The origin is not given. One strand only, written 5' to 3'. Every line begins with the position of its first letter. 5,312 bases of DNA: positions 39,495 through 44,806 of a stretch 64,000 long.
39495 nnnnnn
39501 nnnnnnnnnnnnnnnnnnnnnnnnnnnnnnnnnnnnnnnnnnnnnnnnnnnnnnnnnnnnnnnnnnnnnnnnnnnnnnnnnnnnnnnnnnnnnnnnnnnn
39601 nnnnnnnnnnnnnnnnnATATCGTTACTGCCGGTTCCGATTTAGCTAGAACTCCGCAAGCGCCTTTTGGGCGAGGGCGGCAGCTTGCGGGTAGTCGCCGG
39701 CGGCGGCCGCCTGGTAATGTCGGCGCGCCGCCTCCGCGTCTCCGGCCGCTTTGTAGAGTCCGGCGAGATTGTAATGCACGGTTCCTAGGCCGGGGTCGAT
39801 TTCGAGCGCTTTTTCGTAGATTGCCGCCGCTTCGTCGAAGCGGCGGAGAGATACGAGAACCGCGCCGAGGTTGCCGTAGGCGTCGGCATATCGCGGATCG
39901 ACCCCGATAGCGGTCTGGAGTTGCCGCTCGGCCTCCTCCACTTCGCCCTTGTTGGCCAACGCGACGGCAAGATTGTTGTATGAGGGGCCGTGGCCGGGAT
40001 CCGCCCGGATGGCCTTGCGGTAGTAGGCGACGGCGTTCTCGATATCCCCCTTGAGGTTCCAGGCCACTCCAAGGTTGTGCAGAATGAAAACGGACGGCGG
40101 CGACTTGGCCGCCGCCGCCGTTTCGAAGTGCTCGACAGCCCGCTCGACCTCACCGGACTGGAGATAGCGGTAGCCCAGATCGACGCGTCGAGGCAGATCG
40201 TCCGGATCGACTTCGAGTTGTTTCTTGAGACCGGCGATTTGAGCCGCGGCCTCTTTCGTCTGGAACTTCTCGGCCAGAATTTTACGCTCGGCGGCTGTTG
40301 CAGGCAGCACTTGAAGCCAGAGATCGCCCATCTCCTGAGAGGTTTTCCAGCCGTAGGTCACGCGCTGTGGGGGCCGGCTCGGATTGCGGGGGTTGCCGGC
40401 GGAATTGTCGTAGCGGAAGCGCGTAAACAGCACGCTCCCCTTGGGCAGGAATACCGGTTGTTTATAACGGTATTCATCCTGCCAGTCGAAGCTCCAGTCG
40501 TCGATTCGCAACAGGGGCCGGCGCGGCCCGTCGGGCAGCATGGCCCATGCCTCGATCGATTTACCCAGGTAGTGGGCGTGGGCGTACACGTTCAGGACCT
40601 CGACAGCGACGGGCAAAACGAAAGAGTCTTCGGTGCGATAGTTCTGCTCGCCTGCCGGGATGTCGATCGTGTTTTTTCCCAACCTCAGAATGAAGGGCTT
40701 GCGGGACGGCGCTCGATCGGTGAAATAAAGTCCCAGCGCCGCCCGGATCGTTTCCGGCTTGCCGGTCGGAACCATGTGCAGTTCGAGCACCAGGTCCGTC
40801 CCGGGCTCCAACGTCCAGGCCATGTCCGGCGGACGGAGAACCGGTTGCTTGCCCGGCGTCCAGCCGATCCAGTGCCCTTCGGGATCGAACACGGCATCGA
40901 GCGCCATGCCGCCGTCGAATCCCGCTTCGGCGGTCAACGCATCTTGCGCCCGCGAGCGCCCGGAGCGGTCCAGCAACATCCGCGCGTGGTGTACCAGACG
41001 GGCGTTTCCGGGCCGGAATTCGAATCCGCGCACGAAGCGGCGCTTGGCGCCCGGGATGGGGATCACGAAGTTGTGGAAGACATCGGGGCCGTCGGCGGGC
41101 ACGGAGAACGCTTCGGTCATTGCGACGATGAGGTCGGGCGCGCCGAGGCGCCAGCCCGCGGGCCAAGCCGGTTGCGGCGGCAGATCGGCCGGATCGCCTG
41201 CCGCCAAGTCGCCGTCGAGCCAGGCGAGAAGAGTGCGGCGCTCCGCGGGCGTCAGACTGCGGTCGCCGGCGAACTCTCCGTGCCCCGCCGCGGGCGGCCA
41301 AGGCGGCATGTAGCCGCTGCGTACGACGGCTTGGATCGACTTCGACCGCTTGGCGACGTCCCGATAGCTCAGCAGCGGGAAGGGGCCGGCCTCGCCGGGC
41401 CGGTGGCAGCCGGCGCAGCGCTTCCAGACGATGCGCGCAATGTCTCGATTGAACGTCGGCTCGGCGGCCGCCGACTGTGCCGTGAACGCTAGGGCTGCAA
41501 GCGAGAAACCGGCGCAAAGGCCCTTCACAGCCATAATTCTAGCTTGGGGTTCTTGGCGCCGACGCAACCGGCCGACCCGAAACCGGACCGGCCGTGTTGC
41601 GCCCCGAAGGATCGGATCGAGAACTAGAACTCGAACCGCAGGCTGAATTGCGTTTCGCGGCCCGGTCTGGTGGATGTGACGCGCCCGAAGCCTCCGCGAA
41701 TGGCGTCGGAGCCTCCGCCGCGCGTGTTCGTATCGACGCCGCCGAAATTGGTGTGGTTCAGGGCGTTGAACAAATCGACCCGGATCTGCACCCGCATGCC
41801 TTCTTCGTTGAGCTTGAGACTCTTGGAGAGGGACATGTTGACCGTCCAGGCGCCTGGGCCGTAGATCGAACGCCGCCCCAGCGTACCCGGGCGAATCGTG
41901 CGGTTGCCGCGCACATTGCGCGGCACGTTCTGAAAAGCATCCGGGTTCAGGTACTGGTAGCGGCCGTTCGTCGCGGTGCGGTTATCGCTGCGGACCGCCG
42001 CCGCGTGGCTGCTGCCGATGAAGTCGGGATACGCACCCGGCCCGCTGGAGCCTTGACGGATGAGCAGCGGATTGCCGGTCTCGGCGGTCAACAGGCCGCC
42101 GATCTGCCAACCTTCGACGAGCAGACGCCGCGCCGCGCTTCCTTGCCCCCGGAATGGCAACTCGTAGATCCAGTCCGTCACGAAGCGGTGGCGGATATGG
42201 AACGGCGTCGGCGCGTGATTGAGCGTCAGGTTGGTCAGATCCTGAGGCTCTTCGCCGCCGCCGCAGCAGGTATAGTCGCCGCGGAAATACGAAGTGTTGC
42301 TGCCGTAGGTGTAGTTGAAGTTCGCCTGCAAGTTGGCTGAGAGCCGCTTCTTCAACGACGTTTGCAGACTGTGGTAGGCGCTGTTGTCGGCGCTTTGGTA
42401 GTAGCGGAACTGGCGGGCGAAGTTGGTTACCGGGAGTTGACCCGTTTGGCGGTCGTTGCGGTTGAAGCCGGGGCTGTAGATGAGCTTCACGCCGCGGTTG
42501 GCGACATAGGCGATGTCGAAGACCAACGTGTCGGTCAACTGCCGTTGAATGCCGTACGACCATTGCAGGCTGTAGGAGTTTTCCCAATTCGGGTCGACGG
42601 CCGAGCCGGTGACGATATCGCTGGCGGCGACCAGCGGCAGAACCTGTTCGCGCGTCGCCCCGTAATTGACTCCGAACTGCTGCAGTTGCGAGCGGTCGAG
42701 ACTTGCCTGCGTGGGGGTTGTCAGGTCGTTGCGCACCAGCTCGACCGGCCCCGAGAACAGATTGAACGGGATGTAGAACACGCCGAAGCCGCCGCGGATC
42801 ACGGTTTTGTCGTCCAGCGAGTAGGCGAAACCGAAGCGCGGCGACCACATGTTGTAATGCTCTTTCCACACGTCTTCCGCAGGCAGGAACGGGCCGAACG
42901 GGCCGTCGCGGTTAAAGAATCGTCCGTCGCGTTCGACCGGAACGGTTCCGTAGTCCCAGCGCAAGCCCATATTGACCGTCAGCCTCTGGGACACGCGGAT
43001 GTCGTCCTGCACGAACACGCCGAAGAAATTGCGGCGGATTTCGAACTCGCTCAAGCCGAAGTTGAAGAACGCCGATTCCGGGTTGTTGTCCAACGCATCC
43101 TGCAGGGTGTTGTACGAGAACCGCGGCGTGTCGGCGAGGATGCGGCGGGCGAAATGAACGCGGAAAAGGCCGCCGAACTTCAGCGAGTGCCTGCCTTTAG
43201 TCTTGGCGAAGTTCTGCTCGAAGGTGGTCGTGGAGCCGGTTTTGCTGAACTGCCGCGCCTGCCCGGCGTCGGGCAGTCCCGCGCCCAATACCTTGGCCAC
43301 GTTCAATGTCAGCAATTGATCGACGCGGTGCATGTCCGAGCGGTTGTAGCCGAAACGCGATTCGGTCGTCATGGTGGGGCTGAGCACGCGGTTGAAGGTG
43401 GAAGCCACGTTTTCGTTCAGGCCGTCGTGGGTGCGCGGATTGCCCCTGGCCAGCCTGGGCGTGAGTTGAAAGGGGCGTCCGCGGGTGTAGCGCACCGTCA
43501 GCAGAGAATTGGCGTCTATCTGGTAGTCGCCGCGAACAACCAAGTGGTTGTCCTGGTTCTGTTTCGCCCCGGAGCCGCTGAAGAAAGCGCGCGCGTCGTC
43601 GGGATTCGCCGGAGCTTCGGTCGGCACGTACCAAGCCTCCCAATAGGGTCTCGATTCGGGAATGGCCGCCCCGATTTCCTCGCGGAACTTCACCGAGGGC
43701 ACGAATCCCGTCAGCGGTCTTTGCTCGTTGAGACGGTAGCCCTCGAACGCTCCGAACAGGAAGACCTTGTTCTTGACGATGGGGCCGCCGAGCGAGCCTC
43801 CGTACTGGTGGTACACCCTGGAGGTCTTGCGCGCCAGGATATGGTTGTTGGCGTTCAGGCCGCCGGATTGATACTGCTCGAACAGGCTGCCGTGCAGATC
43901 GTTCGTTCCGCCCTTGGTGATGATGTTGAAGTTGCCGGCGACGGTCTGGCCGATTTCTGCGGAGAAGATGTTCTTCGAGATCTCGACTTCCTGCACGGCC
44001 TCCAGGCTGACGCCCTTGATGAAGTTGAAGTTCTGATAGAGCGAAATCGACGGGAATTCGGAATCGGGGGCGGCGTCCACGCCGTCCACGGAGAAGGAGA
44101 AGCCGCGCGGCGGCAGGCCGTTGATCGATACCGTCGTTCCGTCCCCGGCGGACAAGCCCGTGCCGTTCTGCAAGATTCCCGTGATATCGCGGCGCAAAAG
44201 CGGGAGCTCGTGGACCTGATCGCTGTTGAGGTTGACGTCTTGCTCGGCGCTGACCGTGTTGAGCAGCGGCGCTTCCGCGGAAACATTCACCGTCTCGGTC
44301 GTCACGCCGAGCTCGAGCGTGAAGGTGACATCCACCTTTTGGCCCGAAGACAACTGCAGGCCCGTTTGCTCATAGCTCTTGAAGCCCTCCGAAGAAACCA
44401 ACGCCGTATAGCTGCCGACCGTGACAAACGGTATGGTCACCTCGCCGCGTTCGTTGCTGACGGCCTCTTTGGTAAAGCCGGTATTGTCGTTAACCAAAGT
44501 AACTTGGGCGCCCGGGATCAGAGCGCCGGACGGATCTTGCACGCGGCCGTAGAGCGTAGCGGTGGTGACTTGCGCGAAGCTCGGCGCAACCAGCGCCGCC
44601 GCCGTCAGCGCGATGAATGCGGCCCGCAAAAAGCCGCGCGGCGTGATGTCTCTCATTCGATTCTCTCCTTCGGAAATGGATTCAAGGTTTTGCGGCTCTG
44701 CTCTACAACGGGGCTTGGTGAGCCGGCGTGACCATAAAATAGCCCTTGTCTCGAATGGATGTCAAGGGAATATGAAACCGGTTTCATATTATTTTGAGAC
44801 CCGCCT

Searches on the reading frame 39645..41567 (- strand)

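Call 55: search_protein_families(library=pfam, proteins=[window:39645-41567:-], max_evalue=0.001)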
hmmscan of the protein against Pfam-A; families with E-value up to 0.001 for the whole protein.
window:39645-41567:- (640 aa): 21 families
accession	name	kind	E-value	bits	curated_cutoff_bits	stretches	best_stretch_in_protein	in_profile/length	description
PF00515.34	TPR_1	-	6.4e-23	80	27.8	2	561-592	1-32/34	Tetratricopeptide repeat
PF13181.12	TPR_8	-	1.9e-22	77.9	25.7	2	561-592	1-32/34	Tetratricopeptide repeat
PF07719.23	TPR_2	-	2e-22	77.8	27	1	561-593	1-33/34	Tetratricopeptide repeat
PF14559.12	TPR_19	-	4.2e-20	72.3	25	2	507-564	5-61/68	Tetratricopeptide repeat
PF13431.12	TPR_17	-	2.6e-19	68.2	24.4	1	515-547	1-33/34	Tetratricopeptide repeat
PF13432.12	TPR_16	-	9.5e-19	67.9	32.7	2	533-593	3-63/65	Tetratricopeptide repeat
PF13424.12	TPR_12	-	1.4e-15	57.6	30.1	2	529-591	5-75/77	Tetratricopeptide repeat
PF13414.12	TPR_11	-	2.2e-15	56.5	26.8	2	538-572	5-39/42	TPR repeat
PF13374.12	TPR_10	-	9.9e-15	54.4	27.5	1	561-590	2-31/42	Tetratricopeptide repeat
PF13176.12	TPR_7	-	2.8e-14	52.3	27.9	1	563-594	1-32/36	Tetratricopeptide repeat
PF13428.12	TPR_14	-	3.9e-13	49.1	23.5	0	566-602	6-42/44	Tetratricopeptide repeat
PF24575.1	TPR_Slam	-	6.8e-08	33.3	35.2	0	500-549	54-103/104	Surface lipoprotein assembly modifier, N-terminal TPR repeats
PF13371.12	TPR_9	-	3.5e-07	30.6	35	0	452-487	23-58/73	Tetratricopeptide repeat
PF07721.20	TPR_4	-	4.7e-07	30.2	27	0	597-619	3-25/26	Tetratricopeptide repeat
PF23914.1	TPR_CcmH_CycH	-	1.3e-06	28.8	42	0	499-589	56-149/158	Cytochrome c-type biogenesis protein H TPR domain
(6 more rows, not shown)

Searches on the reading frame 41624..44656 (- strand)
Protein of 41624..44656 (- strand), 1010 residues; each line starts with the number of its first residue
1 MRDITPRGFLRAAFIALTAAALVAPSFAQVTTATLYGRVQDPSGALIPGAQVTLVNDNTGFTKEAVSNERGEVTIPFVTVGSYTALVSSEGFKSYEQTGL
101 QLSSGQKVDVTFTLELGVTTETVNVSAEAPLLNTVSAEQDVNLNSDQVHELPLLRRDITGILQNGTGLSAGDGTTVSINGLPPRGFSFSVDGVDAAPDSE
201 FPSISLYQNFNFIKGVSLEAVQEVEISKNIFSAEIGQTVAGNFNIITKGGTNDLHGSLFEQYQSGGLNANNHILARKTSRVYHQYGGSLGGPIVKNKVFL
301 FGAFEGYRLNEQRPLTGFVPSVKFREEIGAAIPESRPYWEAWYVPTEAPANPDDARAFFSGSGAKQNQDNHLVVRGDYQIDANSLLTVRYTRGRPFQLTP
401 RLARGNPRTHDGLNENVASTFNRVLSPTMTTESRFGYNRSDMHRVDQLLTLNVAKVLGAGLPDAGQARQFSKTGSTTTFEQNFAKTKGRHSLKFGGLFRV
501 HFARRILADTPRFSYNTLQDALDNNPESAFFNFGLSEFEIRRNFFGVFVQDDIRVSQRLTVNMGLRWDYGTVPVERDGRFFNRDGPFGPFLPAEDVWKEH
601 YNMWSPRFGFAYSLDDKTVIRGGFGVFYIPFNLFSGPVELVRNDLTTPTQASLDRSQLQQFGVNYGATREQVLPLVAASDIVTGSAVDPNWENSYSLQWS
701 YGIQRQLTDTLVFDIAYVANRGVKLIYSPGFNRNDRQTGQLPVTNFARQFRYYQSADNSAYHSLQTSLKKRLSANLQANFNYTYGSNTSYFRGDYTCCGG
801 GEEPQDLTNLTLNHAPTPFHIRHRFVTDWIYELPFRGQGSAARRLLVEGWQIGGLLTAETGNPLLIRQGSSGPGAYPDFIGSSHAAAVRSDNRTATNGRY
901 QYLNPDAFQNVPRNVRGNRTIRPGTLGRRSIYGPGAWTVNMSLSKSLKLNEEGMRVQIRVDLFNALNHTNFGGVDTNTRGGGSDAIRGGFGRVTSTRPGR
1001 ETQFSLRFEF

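Call 55: search_protein_families(library=pfam, proteins=[window:41624-44656:-], max_evalue=0.001)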
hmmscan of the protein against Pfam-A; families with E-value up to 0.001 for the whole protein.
window:41624-44656:- (1010 aa): 5 families
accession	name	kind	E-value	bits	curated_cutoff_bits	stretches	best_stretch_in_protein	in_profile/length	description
PF25183.1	OMP_b-brl_4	-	2.4e-138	463.4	30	1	246-1003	1-838/838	Outer membrane beta barrel domain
PF13620.12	CarboxypepD_reg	-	1.5e-19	70.6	32.3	1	34-115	1-82/82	Carboxypeptidase regulatory-like domain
PF00593.30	TonB_dep_Rec_b-barrel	-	1.2e-10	42.3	27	1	375-625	9-238/436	TonB dependent receptor-like, beta-barrel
PF13715.12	CarbopepD_reg_2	-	9.7e-05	22.8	32.2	1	36-116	2-78/88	CarboxypepD_reg-like domain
PF07715.20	Plug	-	0.00032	21.6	23.9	0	154-238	29-102/107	TonB-dependent Receptor Plug Domain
